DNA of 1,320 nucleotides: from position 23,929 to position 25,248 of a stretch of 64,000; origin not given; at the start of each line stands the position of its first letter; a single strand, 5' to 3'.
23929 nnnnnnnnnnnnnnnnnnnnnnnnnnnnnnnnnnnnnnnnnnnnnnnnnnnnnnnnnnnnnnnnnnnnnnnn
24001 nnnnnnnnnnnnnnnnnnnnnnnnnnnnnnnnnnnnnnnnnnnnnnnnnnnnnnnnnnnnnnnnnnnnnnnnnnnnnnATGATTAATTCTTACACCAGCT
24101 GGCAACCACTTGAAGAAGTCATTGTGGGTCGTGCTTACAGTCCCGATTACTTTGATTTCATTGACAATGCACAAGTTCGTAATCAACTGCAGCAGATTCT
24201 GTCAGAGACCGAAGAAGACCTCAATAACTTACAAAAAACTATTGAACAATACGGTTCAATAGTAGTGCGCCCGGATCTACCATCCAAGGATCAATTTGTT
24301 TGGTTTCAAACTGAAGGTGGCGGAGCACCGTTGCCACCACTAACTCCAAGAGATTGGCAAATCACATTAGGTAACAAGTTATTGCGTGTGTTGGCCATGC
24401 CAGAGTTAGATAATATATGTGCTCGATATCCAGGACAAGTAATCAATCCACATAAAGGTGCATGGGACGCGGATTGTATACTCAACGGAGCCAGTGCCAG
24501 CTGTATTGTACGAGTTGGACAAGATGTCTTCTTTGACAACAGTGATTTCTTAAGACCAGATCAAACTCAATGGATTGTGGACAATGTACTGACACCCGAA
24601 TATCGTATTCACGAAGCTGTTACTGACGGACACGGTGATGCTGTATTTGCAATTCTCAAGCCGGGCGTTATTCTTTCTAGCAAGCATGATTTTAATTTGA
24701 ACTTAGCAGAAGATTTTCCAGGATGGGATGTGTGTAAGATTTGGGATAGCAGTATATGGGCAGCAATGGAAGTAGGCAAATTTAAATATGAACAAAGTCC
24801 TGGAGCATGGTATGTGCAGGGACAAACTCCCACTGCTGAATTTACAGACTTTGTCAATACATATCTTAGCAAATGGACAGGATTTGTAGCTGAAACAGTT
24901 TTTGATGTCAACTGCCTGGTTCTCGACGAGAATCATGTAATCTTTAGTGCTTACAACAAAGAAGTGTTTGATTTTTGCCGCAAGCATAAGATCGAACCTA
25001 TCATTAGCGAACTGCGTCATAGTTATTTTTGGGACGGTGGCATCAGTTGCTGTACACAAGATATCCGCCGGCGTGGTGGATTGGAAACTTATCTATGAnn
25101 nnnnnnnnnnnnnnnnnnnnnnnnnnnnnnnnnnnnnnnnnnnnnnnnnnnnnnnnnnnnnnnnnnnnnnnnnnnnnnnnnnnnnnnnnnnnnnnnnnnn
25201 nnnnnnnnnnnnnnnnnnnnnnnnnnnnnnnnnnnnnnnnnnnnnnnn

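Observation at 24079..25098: Phage-encoded amidinotransferase with intact catalytic-Cys motif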

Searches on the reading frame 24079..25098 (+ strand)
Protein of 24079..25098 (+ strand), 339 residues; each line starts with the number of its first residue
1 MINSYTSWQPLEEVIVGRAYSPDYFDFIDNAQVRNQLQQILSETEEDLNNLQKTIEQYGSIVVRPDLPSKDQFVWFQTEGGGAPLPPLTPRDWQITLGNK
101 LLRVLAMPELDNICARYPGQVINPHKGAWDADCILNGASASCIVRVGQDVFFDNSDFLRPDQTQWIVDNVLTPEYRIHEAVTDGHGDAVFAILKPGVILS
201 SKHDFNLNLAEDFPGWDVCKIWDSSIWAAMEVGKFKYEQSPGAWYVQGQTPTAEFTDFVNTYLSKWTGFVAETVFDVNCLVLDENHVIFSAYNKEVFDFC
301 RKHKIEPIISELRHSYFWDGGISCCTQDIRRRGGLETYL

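Call 3: search_protein_families(library=pfam, proteins=[window:24079-25098:+], max_evalue=1)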
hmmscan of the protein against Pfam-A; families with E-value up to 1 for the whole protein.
window:24079-25098:+ (339 aa): 2 families
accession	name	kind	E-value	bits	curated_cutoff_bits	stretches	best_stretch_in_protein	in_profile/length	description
PF21360.3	PylC-like_N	-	0.018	15.6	27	0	14-58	44-88/96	PylC-like, N-terminal domain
PF09177.16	STX6_10_61_N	-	0.21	12.6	29.4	1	31-56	40-65/99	Syntaxin 6/10/61, N-terminal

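Call 4: search_solved_structures(query=window:24079-25098:+, max_evalue=10, show_alignments=3)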
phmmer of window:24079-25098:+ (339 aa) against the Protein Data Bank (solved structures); distinct sequences matched with E-value up to 10: 8.
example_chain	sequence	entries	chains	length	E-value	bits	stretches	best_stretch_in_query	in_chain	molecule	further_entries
2jdx_A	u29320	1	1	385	3.9e-14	55.8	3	275-339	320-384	PROTEIN (L-ARGININE:GLYCINE AMIDINOTRANSFERASE)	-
1jdx_A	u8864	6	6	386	1.1e-13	54.2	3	275-339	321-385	PROTEIN (L-ARGININE:GLYCINE AMIDINOTRANSFERASE)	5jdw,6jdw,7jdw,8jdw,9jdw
1jdw_A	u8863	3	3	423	1.8e-13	53.6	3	275-339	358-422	L-ARGININE:GLYCINE AMIDINOTRANSFERASE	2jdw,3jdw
4jdw_A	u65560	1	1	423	3e-12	49.6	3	140-202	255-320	L-ARGININE:GLYCINE AMIDINOTRANSFERASE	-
6u1r_A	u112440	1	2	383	4.5e-09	39.1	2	276-338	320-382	SxtG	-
1bwd_A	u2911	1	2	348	5.7e-09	38.8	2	277-338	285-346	PROTEIN (INOSAMINE-PHOSPHATE AMIDINOTRANSFERASE)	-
5wpi_A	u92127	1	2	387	3.6e-08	36.1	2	275-339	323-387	HsvA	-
5le9_A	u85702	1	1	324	2.7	10.2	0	148-206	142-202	DD_Off7_09_3G124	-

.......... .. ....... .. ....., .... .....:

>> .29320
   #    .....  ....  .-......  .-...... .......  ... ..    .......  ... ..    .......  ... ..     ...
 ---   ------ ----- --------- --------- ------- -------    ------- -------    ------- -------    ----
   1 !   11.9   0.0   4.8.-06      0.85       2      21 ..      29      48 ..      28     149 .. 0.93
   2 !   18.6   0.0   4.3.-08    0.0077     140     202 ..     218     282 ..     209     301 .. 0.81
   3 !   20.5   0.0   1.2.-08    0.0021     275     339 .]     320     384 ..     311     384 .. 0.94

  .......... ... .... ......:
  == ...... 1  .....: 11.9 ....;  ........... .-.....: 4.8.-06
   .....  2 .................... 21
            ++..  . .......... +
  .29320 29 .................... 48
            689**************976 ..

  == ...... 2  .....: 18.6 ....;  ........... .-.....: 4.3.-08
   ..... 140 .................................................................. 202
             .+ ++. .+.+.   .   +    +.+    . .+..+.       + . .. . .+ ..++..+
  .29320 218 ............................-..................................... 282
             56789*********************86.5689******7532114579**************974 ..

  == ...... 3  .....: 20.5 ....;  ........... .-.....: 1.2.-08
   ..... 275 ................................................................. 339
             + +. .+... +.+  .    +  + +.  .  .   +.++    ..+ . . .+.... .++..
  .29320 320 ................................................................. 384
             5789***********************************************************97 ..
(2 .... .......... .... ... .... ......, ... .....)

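Call 6: search_protein_families(library=ncbifam, proteins=[window:24079-25098:+], max_evalue=1)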
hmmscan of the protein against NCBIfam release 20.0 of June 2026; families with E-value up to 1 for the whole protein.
window:24079-25098:+ (339 aa): 1 family
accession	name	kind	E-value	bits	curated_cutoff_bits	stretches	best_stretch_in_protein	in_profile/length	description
TIGR03421.1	FeS_CyaY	equivalog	0.15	12.1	53.25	1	225-268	58-99/104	iron donor protein CyaY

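Call 7: search_protein_families(library=phrogs, proteins=[window:24079-25098:+], max_evalue=0.01)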
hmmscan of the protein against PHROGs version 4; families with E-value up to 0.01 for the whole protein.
window:24079-25098:+ (339 aa): 1 family
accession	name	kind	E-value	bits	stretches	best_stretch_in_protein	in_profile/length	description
phrog_25854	-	unknown function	1.1e-12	49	1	140-337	156-321/323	-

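Call 12: find_encoding_contigs(protein=window:24079-25098:+, flank=10000, max_places=6)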
Protein window:24079-25098:+ (339 aa): 15 contigs read that carry it; 6 places shown.
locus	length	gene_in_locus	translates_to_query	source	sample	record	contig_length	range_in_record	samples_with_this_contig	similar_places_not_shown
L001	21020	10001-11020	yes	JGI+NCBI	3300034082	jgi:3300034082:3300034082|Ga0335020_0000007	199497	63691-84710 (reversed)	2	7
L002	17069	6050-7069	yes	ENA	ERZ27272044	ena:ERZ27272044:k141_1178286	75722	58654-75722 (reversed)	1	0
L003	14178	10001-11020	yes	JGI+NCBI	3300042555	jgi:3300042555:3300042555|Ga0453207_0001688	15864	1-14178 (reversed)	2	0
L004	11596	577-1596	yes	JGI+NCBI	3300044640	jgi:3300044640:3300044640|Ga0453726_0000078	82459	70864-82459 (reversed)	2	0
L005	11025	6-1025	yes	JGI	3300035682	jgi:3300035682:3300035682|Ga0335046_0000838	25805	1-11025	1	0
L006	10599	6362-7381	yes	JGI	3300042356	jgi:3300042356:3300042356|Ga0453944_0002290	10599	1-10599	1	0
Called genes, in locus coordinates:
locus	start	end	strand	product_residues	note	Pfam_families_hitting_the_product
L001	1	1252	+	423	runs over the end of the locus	PF13203:DUF2201_N, PF09967:DUF2201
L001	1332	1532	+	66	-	-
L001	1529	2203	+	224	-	-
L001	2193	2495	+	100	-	-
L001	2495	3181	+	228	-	PF02511:Thy1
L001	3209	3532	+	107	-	-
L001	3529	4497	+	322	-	PF01073:3Beta_HSD, PF01370:Epimerase, PF02719:Polysacc_synt_2, PF04321:RmlD_sub_bind, PF16363:GDP_Man_Dehyd, PF07993:NAD_binding_4 (weak)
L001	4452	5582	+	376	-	PF01041:DegT_DnrJ_EryC1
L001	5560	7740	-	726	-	-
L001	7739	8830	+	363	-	-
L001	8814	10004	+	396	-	-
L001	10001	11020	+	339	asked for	-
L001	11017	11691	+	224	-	PF19547:DUF6071 (weak)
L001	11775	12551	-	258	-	-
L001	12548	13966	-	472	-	PF04055:Radical_SAM (weak)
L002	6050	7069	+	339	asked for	-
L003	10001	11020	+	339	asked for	-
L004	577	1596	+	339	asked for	-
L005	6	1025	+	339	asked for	-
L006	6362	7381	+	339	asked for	-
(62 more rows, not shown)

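Call 13: find_homologous_proteins(query=window:24079-25098:+, max_evalue=0.001)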
Query window:24079-25098:+ (339 aa): 1544 proteins with E <= 0.001 among 2847 candidates; the best 120 are listed.
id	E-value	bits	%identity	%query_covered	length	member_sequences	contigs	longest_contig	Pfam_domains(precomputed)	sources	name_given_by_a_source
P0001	2.0e-220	749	91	100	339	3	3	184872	-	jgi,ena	jgi:hypothetical protein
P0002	1.0e-215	734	88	100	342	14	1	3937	-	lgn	-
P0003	6.6e-215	731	89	100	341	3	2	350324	-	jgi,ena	jgi:hypothetical protein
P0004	1.0e-214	730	89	100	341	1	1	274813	-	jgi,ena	jgi:hypothetical protein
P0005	3.2e-214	729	89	100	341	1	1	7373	-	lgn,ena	-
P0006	3.6e-214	729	89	100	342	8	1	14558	-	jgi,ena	-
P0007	5.8e-214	728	89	100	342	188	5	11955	-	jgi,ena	-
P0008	1.8e-213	726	89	100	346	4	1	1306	-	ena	-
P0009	3.1e-213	726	89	100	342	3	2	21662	-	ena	-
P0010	5.8e-213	725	89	100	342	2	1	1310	-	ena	-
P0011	8.1e-213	724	87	100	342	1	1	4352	-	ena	-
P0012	4.0e-212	722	89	100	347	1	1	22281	-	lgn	-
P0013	4.6e-212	722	88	100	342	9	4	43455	-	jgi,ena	jgi:hypothetical protein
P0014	6.8e-212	721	88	100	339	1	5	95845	-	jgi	jgi:hypothetical protein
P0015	1.0e-211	721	88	99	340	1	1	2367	-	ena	-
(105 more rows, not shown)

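Call 16: search_dna_similar(query=window:24079-25098:+, collection=phages, mode=protein, max_rows=30, max_evalue=0.001)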
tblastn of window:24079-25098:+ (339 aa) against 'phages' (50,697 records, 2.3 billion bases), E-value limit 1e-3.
Records with a match: 4; places in all: 4; records where one place covers at least 80% of the query: 3.
Best place of each record, by identity: <60% 4.
By first word of the organism name: Marine 3; Synechococcus 1.
By host as written in the record: - 3; Synechococcus sp. WH7803 1.
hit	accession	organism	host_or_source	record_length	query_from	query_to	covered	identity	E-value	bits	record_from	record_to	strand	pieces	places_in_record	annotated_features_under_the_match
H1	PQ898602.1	Synechococcus phage S-SCSM2R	Synechococcus sp. WH7803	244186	1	331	98%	30.1%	3e-24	109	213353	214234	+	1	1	glycine amidinotransferase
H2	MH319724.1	Marine virus AG-345-D19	single cell amplified by WGA-X; seawater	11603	3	331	97%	29.3%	9e-39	152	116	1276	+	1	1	record has no annotation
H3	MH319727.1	Marine virus AG-345-D19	single cell amplified by WGA-X; seawater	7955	1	333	98%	25.7%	5e-38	149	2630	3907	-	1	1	record has no annotation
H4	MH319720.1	Marine virus AG-345-D19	single cell amplified by WGA-X; seawater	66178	139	334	58%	22.3%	1e-4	50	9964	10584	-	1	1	record has no annotation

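Call 20: get_annotated_region(hit=H1, flank=9000)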
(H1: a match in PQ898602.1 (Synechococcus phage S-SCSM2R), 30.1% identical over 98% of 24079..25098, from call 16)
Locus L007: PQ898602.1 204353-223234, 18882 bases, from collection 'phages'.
description: Synechococcus phage S-SCSM2R, complete genome.
organism: Synechococcus phage S-SCSM2R (NCBI taxid 3400247)
taxonomy: Viruses
host: Synechococcus sp. WH7803; source: South China Sea; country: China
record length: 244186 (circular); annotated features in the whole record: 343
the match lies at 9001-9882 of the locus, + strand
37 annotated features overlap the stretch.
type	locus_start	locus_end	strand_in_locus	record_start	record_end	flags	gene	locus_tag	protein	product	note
CDS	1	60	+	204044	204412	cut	-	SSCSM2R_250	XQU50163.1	hypothetical protein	-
CDS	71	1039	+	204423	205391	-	-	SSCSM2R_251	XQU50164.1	PstS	-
CDS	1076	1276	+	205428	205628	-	-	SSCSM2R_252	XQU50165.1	FtsB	-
CDS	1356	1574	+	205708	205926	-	-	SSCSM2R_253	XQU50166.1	high light inducible protein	-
CDS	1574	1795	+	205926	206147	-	-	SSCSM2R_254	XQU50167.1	hypothetical protein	-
CDS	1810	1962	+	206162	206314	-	-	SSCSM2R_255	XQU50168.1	AbrB family transcriptional regulator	-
CDS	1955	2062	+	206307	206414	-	-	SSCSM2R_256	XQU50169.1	high light inducible protein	-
CDS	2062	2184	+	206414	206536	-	-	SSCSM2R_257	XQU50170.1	hypothetical protein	-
CDS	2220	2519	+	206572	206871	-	-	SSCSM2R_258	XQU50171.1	PetF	-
CDS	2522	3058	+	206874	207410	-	-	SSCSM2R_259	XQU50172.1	peroxiredoxin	-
CDS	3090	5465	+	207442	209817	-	-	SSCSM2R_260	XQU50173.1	carbohydrate phosphorylase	-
CDS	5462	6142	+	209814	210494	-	-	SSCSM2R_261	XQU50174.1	glycosyltransferase family 24 protein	-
CDS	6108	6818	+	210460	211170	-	-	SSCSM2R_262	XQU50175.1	hypothetical protein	-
CDS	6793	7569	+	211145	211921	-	-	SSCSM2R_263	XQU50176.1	hypothetical protein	-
CDS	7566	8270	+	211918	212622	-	-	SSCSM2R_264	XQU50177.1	KdsB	-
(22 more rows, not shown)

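Call 28: search_protein_representatives(protein=window:24079-25098:+)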
Query: 339 residues. Proteins with E-value up to 0.001 (for the whole library): 677; up to 1e-10: 373; up to 1e-30: 146. The best 150 are listed.
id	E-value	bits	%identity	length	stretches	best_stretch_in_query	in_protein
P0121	4.9e-201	683.8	85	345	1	2-339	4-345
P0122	3.8e-166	569.0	85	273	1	67-339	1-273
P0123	2.0e-147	507.5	84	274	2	1-150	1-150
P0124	6.7e-110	384.0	85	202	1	2-197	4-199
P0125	1.8e-93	330.0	62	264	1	1-260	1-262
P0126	8.3e-90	317.9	85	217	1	184-339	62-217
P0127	1.7e-86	307.0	66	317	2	2-135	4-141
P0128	3.5e-64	233.6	70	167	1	1-160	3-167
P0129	1.1e-63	232.0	89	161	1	2-116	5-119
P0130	2.2e-61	224.4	91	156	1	234-339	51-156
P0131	4.7e-61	223.3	41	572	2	135-338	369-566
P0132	1.7e-59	218.2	40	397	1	2-338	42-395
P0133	1.5e-58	215.1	39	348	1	2-338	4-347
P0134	2.3e-58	214.5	35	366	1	3-338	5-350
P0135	2.7e-57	210.9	44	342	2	175-338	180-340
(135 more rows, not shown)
